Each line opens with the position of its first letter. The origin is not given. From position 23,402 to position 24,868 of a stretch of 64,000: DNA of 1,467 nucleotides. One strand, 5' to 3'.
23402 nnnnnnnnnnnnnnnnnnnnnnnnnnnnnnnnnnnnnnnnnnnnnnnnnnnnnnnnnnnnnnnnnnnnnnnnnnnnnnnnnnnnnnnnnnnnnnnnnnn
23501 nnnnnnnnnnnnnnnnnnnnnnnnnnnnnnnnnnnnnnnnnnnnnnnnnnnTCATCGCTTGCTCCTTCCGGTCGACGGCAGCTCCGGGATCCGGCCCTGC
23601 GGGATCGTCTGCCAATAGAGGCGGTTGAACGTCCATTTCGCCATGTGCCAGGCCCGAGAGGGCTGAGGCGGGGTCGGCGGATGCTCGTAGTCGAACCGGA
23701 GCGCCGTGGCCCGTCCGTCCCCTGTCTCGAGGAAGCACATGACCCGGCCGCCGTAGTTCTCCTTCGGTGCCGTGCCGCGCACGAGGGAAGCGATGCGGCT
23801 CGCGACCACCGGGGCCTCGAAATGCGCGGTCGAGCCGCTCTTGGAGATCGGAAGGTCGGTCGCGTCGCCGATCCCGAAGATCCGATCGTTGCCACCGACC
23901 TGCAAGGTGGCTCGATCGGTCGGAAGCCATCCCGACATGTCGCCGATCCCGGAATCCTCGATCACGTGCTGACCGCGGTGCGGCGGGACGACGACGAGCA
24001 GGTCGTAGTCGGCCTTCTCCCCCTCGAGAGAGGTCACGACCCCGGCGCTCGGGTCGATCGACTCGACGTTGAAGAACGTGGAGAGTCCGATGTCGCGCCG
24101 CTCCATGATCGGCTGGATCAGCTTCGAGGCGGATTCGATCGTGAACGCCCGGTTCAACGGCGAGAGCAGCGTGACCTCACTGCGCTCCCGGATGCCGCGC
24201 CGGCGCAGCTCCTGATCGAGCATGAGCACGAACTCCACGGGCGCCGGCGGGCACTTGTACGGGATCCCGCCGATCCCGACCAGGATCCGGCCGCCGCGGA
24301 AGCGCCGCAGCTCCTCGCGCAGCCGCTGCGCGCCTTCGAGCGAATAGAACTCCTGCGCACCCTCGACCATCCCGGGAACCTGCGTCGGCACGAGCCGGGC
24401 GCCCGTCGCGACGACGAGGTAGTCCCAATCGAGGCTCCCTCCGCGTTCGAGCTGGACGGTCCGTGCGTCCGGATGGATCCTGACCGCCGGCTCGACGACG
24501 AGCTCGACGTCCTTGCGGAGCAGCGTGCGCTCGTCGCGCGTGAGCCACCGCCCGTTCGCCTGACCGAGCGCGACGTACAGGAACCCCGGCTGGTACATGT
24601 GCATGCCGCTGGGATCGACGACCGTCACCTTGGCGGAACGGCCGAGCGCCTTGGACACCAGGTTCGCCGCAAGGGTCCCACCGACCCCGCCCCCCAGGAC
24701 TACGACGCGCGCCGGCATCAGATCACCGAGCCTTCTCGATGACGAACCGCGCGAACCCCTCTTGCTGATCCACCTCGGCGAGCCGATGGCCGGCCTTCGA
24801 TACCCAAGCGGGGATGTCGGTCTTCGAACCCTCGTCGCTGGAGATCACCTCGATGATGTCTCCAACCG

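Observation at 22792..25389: Five-gene dsrE-tusA-sqr-tusA-dsrE sulfur-trafficking operon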

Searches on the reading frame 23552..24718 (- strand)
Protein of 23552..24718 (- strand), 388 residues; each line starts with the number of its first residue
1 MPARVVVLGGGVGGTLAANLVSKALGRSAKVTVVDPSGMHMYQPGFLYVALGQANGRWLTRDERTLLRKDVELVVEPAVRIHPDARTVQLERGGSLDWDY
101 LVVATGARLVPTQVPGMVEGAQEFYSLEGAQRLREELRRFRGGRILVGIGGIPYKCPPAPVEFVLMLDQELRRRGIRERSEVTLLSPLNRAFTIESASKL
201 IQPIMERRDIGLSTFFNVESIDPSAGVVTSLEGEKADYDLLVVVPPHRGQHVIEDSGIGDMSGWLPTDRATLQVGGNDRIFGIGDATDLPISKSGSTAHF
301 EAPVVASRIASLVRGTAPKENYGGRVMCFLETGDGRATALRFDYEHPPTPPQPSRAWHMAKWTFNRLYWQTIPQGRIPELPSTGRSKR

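Call 4: search_protein_families(library=pfam, proteins=[window:23552-24718:-], max_evalue=0.01)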
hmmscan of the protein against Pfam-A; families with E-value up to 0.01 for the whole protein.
window:23552-24718:- (388 aa): 5 families
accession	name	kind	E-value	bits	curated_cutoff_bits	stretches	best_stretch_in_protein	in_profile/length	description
PF07992.20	Pyr_redox_2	-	3.8e-19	69.6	26.1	1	4-289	2-278/291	Pyridine nucleotide-disulphide oxidoreductase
PF04820.20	Trp_halogenase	-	8.7e-06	25.3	21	1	4-45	1-43/458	Tryptophan halogenase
PF21706.3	FCSD_central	-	5e-05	23.8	27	1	133-245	4-116/116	Sulfide dehydrogenase [flavocytochrome c] flavoprotein chain, central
PF13454.12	NAD_binding_9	-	0.0019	18.6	21.8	0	6-39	1-35/155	FAD-NAD(P)-binding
PF01262.27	AlaDh_PNT_C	-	0.0023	17.8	23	1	2-36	28-59/214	Alanine dehydrogenase/PNT, C-terminal domain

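Call 5: search_protein_families(library=ncbifam, proteins=[window:23552-24718:-], max_evalue=0.01)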
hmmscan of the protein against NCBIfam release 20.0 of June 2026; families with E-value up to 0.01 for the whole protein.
window:23552-24718:- (388 aa): 7 families
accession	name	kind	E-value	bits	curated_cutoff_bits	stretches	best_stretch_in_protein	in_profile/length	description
NF049943.1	SQR_III_seleno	exception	3.6e-104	348.9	525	1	4-376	2-392/406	type III sulfide quinone reductase, selenoprotein subtype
TIGR03169.1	Nterm_to_SelD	hypoth_equivalog_domain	2e-13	50.4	310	1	6-342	3-341/365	pyridine nucleotide-disulfide oxidoreductase family protein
NF042949.2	3PPDioc_HcaD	equivalog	1.1e-09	37.5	450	1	67-152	67-153/386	3-phenylpropionate/cinnamic acid dioxygenase ferredoxin--NAD(+) reductase subunit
NF045765.1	PhenlGlyoxDHPadH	equivalog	9.3e-07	28.1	475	1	27-145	26-148/416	NADH-dependent phenylglyoxylate dehydrogenase subunit epsilon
NF007286.0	PRK09754.1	equivalog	3.7e-06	25.9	447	1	71-152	73-155/400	phenylpropionate dioxygenase ferredoxin reductase subunit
TIGR03385.1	CoA_CoA_reduc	equivalog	3.9e-05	22.6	578.8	1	4-291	1-287/439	CoA-disulfide reductase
NF041682.1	ant_diox_AndAa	equivalog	0.00049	18.9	650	0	61-147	64-150/406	anthranilate 1,2-dioxygenase system ferredoxin--NAD(+) reductase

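Call 6: search_solved_structures(query=window:23552-24718:-, max_evalue=0.01, show_alignments=3)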
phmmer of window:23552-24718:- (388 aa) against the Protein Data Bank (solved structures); distinct sequences matched with E-value up to 0.01: 37.
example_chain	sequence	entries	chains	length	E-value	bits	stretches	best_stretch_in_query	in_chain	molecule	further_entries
8dhk_A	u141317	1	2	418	5.9e-40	141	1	4-352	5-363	Sulfide:quinone oxidoreductase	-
6mp5_A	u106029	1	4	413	2e-39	139.2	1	4-352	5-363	Sulfide:quinone oxidoreductase, mitochondrial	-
6mo6_A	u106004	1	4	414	2e-39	139.2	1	4-352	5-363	Sulfide:quinone oxidoreductase, mitochondrial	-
6oi5_A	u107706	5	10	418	2.1e-39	139.2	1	4-352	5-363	Sulfide:quinone oxidoreductase, mitochondrial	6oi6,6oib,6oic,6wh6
3hyv_A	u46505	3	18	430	9.1e-25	91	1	3-363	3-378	Sulfide-quinone reductase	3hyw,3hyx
3h8i_A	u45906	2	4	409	4e-23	85.5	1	4-371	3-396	NADH oxidase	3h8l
5n1t_A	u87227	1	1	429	1.2e-21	80.6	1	3-322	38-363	flavin-binding subunit of sulfide dehydrogenase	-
1fcd_A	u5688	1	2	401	1.4e-20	77.2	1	4-319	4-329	FLAVOCYTOCHROME C SULFIDE DEHYDROGENASE (FLAVIN-BINDING SUBUNIT)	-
3vrd_B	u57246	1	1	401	1.3e-19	74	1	4-333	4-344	Flavocytochrome c flavin subunit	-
3szf_A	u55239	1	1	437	1.4e-14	57.4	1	3-181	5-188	Sulfide-quinone reductase, putative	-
3t2y_A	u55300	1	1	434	1.5e-14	57.4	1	3-180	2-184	Sulfide-quinone reductase, putative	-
3szw_A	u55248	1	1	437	2e-14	56.9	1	3-180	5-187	Sulfide-quinone reductase, putative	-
3sxi_A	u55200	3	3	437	2.3e-14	56.8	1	3-180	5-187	Sulfide-quinone reductase, putative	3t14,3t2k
3sz0_A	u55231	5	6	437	2.3e-14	56.7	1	3-180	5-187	Sulfide-quinone reductase, putative | Sulfide-quinone reductase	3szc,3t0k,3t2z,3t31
3sy4_A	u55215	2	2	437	3.1e-14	56.3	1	3-180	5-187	Sulfide-quinone reductase, putative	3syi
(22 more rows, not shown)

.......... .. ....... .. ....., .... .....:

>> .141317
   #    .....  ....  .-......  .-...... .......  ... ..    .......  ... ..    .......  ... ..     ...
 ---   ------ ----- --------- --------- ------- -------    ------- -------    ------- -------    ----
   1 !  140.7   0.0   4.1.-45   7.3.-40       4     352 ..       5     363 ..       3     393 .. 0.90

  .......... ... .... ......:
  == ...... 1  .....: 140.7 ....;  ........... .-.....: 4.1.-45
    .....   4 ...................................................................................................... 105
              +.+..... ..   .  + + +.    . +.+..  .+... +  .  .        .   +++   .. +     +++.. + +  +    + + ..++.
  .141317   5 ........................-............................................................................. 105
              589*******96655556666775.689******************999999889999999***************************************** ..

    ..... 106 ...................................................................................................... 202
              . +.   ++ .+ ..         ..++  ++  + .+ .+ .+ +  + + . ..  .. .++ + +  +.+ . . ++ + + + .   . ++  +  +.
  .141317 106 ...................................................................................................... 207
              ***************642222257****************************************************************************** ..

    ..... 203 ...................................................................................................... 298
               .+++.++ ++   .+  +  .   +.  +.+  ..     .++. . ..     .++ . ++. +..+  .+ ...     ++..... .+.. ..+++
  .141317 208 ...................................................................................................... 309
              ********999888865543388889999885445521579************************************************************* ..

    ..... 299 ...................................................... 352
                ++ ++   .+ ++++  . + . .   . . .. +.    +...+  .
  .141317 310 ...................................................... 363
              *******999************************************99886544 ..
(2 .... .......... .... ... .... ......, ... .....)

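Call 7: find_related_loci(query=window:23552-24718:-, collection=genome_contigs, flank=6000)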
Query window:23552-24718:- (388 aa) in genome_contigs; peptide patterns used: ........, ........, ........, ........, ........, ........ (x = any residue, [..] = any of these).
60 stretches matched a pattern, but none encodes a relative of the query by tblastn (E <= 1e-3).

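Call 8: find_homologous_proteins(query=window:23552-24718:-, max_evalue=1e-20)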
Query window:23552-24718:- (388 aa): 5131 proteins with E <= 1e-20 among 8000 candidates; the best 120 are listed.
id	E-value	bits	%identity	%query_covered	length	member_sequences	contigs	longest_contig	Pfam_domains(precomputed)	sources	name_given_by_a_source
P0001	7.0e-252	854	96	100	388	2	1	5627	PF07992.21,PF04820.21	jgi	jgi:sulfide:quinone oxidoreductase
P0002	1.1e-243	827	94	100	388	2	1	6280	PF21706.4,PF07992.21,PF04820.21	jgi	jgi:sulfide:quinone oxidoreductase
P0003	5.8e-239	811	92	100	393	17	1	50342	PF21706.4,PF07992.21,PF04820.21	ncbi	ncbi:MAG: NAD(P)/FAD-dependent oxidoreductase [Actinomycetota bacterium]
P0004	8.6e-235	797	90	100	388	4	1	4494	PF07992.21,PF04820.21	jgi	jgi:sulfide:quinone oxidoreductase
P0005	6.5e-220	748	82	99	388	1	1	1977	PF07992.21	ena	-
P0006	2.5e-218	743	82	99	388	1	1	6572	PF07992.21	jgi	jgi:sulfide:quinone oxidoreductase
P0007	3.8e-218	742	81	99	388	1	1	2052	PF07992.21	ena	-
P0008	7.2e-218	742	81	99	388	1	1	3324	PF07992.21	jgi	jgi:sulfide:quinone oxidoreductase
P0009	1.6e-217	740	81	99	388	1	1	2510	PF07992.21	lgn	-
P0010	3.4e-217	739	82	100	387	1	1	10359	PF07992.21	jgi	jgi:sulfide:quinone oxidoreductase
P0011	3.9e-217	739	81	99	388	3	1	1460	PF07992.21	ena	-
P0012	5.0e-216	736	83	100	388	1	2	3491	PF07992.21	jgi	jgi:sulfide:quinone oxidoreductase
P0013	2.1e-215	733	82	100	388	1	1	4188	PF07992.21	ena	-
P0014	1.7e-214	730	82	100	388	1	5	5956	PF07992.21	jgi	-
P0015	2.9e-214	730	83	98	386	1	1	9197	PF21706.4,PF07992.21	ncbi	-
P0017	5.1e-214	729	82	100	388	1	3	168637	PF07992.21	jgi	jgi:sulfide:quinone oxidoreductase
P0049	9.3e-210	715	79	99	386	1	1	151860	PF07992.21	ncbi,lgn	-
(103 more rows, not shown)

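Call 9: find_encoding_contigs(protein=P0003, flank=6000, max_places=2)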
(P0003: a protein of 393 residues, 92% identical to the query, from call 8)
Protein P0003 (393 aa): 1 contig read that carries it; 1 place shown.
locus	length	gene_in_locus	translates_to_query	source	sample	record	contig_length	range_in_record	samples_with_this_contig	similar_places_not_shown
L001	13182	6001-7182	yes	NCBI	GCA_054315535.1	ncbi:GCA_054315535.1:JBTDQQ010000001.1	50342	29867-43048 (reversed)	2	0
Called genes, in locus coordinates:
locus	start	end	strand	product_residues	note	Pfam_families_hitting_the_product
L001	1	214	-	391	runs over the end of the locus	PF00149:Metallophos, PF12850:Metallophos_2 (weak), PF12320:SbcD_C (faint)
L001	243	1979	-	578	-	-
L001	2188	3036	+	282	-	PF16321:Ribosom_S30AE_C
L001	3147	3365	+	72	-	PF08940:DUF1918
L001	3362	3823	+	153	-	PF00582:Usp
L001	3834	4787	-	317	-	-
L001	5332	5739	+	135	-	PF13686:DrsE_2 (weak)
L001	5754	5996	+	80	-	PF01206:TusA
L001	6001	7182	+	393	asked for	PF04820:Trp_halogenase (faint), PF07992:Pyr_redox_2, PF21706:FCSD_central (faint)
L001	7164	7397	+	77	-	PF01206:TusA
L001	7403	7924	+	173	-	PF13686:DrsE_2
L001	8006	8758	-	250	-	-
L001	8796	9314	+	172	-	PF03061:4HBT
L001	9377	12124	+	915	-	PF00690:Cation_ATPase_N, PF00122:E1-E2_ATPase, PF13246:Cation_ATPase, PF00702:Hydrolase, PF12710:HAD (weak), PF00689:Cation_ATPase_C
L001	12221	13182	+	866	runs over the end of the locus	PF00330:Aconitase, PF00694:Aconitase_C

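Call 10: find_encoding_contigs(protein=P0017, flank=6000, max_places=2)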
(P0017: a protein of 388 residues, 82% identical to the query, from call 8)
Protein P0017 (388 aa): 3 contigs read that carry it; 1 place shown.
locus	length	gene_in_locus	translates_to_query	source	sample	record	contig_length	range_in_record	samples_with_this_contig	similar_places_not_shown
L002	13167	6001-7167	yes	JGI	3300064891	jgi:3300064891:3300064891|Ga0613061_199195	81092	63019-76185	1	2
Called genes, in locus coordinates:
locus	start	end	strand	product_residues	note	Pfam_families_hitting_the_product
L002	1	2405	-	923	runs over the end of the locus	PF00690:Cation_ATPase_N, PF00122:E1-E2_ATPase, PF13246:Cation_ATPase, PF00702:Hydrolase, PF12710:HAD, PF08282:Hydrolase_3 (faint), PF00689:Cation_ATPase_C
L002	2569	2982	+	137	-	PF00582:Usp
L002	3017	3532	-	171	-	PF00571:CBS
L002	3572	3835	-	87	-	PF09851:SHOCT (weak)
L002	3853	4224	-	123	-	-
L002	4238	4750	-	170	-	-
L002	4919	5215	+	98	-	-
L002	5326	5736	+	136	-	PF13686:DrsE_2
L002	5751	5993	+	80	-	PF01206:TusA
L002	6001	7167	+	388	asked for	PF07992:Pyr_redox_2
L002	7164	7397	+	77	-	PF01206:TusA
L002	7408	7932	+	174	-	PF13686:DrsE_2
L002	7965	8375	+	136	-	PF02566:OsmC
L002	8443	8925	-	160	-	PF00011:HSP20, PF17886:ArsA_HSP20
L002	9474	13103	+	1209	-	PF01855:POR_N, PF17147:PFOR_II, PF01558:POR, PF10371:EKR, PF12838:Fer4_7, PF13183:Fer4_8 (weak), PF13484:Fer4_16, PF02775:TPP_enzyme_C, +6 more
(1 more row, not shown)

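Call 11: find_encoding_contigs(protein=P0049, flank=6000, max_places=2)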
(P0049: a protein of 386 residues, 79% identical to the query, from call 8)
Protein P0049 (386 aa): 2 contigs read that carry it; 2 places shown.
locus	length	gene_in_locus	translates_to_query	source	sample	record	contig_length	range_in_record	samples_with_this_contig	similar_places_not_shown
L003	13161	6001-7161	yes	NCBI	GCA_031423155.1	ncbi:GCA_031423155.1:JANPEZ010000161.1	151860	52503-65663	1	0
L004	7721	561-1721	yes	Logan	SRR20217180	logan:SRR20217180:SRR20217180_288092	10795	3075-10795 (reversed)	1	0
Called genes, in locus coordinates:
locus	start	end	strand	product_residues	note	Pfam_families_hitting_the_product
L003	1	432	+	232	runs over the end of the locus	PF01128:IspD, PF12804:NTP_transf_3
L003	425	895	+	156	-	PF02542:YgbB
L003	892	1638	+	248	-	PF08032:SpoU_sub_bind, PF00588:SpoU_methylase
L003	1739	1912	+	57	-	-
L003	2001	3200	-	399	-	PF00067:p450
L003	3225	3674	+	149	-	PF00583:Acetyltransf_1, PF13673:Acetyltransf_10, PF13508:Acetyltransf_7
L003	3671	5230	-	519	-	PF07969:Amidohydro_3, PF01979:Amidohydro_1 (faint), PF07969:Amidohydro_3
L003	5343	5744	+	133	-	PF13686:DrsE_2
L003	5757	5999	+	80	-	PF01206:TusA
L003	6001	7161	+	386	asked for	PF07992:Pyr_redox_2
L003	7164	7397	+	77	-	PF01206:TusA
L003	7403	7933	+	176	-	PF13686:DrsE_2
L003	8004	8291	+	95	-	-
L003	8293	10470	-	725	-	PF01590:GAF, PF13185:GAF_2, PF13492:GAF_3, PF08447:PAS_3 (weak), PF00512:HisKA, PF02518:HATPase_c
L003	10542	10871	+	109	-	PF11662:DUF3263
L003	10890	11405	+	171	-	PF13399:LytR_C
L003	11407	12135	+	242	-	PF02358:Trehalose_PPase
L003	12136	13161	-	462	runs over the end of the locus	PF00982:Glyco_transf_20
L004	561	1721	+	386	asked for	PF07992:Pyr_redox_2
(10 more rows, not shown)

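Call 30: search_protein_representatives(protein=window:23552-24718:-)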
Query: 388 residues. Proteins with E-value up to 0.001 (for the whole library): 6203; up to 1e-10: 2307; up to 1e-30: 468. The best 150 are listed.
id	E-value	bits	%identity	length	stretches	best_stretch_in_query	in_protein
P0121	2.5e-146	504.4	76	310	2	1-219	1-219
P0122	1.8e-135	468.7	57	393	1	1-377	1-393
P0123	8.0e-120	417.1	71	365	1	31-283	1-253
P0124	3.9e-116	405.0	50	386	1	2-377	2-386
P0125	5.8e-112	391.2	58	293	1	90-377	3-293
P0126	1.2e-110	386.9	49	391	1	1-375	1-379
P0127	6.8e-103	361.4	43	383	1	2-377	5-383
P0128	2.4e-99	349.7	46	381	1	1-372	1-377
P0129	2.4e-98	346.4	43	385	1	4-378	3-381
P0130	5.6e-98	345.2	43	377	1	4-371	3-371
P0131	3.1e-95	336.2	44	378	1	1-375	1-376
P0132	1.2e-94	334.3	42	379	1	2-376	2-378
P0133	1.8e-94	333.7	44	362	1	29-372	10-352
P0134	1.6e-93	330.5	45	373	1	2-376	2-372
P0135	2.3e-93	330.0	52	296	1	32-318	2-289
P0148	1.1e-76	275.1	41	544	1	2-377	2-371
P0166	1.0e-68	248.8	38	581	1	4-382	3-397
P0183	9.1e-63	229.3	52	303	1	3-220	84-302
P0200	3.8e-58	214.1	33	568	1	4-381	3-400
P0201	3.9e-58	214.0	33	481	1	3-367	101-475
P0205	4.1e-57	210.7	35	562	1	4-347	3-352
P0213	1.8e-55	205.3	53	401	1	1-187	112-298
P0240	7.7e-51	190.0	26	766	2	4-348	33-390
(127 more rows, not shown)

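Call 34: find_related_loci(query=A2, collection=genome_contigs, flank=5000)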
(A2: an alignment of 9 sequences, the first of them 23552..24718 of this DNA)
Query A2 (388 aa) in genome_contigs; peptide patterns used: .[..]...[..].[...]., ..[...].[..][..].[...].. (x = any residue, [..] = any of these).
600 stretches matched a pattern (row limit reached: there are more); 597 encode a relative of the query (tblastn E <= 1e-3); the best 80 are kept; 80 distinct loci.
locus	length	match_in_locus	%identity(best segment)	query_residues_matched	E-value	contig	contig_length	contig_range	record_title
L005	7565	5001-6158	78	1-386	0e+0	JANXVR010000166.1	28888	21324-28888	MAG: Actinomycetes bacterium isolate GL140_1_metabat_128 GL140_1_k141_2241431, whole genome shotgun sequence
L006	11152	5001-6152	79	1-384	0e+0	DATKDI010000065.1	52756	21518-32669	MAG TPA_asm: Actinomycetota bacterium isolate SMAG_U14468 k141_3816162, whole genome shotgun sequence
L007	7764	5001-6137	81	1-379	0e+0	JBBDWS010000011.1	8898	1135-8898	MAG: Actinomycetota bacterium isolate LejiaD_69_26 Lejia_D_11541_length_8898_cov_17, whole genome shotgun sequence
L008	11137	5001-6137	78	1-379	0e+0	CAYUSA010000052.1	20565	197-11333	MAG TPA_asm: uncultured Actinomycetes bacterium isolate SRP302447_co1_138 genome assembly, contig: NODE_6945_length_2056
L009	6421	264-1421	77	1-386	0e+0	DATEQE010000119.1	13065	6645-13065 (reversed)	MAG TPA_asm: Actinomycetota bacterium isolate SMAG_U9039 k141_651862, whole genome shotgun sequence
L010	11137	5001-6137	78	1-379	0e+0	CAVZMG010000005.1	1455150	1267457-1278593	MAG: uncultured Actinomycetes bacterium isolate MFD02134.bin.1.239 genome assembly, contig: contig_3430, whole genome sh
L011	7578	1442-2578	77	1-379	0e+0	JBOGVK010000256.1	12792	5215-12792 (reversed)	MAG: Actinomycetota bacterium isolate TC-S_metawrap_bin.157 k127_1756566, whole genome shotgun sequence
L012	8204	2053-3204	80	1-387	0e+0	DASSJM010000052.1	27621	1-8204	MAG TPA_asm: Actinomycetota bacterium isolate SMAG_U1115 k141_896304, whole genome shotgun sequence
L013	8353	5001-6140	80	1-380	0e+0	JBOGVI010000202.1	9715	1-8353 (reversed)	MAG: Actinomycetota bacterium isolate M3-S_metabat2.bin.172 k127_1682121, whole genome shotgun sequence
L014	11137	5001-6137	77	1-379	0e+0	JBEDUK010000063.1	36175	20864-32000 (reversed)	MAG: Actinomycetota bacterium isolate Bin.020.pasture_P3 k127_4639393, whole genome shotgun sequence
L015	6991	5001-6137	77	1-379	0e+0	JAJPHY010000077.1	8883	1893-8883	MAG: Actinomycetota bacterium isolate Centralia_MAG_23 k107_31578666, whole genome shotgun sequence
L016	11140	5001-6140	76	1-380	0e+0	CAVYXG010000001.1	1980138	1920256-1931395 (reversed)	MAG: uncultured Actinomycetes bacterium isolate MFD04944.bin.1.326 genome assembly, contig: contig_16601, whole genome s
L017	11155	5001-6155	74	1-385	0e+0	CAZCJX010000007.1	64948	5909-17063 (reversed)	MAG TPA_asm: uncultured Actinomycetes bacterium isolate SRP272529_co2_40 genome assembly, contig: NODE_551_length_64948_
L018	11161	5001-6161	73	1-387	0e+0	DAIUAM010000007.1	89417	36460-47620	MAG TPA_asm: Actinomycetota bacterium isolate CTOTU41495 NODE_107_length_89417_cov_10.837694, whole genome shotgun seque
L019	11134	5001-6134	77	1-379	0e+0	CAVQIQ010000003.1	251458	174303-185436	MAG: uncultured Actinomycetes bacterium isolate MFD10007.bin.3.88 genome assembly, contig: contig_16713, whole genome sh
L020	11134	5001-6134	72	1-378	0e+0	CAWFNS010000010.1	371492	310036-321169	MAG: uncultured Actinomycetes bacterium isolate MFD03975.bin.2.154 genome assembly, contig: contig_64265, whole genome s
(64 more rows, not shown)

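Call 54: find_encoding_contigs(protein=window:23552-24718:-, flank=3000, max_places=3)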
Protein window:23552-24718:- (388 aa): 2 contigs read that carry it; 2 places shown.
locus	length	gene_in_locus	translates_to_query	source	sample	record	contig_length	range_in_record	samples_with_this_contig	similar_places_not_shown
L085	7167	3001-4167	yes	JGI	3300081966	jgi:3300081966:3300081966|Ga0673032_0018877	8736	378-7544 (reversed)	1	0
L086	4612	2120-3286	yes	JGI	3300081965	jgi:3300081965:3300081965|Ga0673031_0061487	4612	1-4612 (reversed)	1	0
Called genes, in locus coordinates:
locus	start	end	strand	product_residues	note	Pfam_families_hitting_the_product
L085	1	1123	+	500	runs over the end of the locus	PF00324:AA_permease, PF13520:AA_permease_2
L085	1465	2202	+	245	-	PF13189:Cytidylate_kin2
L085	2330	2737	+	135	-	PF13686:DrsE_2 (weak)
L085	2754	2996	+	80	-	PF01206:TusA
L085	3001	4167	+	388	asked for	PF04820:Trp_halogenase (faint), PF07992:Pyr_redox_2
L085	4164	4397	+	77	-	PF01206:TusA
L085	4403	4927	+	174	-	PF13686:DrsE_2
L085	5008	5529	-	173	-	PF08327:AHSA1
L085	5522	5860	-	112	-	PF12840:HTH_20, PF01022:HTH_5, PF08279:HTH_11 (faint), PF12802:MarR_2, PF13412:HTH_24 (weak)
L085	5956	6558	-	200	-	-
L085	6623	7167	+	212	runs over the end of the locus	PF13279:4HBT_2 (faint), PF03061:4HBT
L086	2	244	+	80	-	?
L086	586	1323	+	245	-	PF13189:Cytidylate_kin2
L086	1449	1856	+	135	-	PF13686:DrsE_2 (weak)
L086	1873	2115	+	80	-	PF01206:TusA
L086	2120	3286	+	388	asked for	PF04820:Trp_halogenase (faint), PF07992:Pyr_redox_2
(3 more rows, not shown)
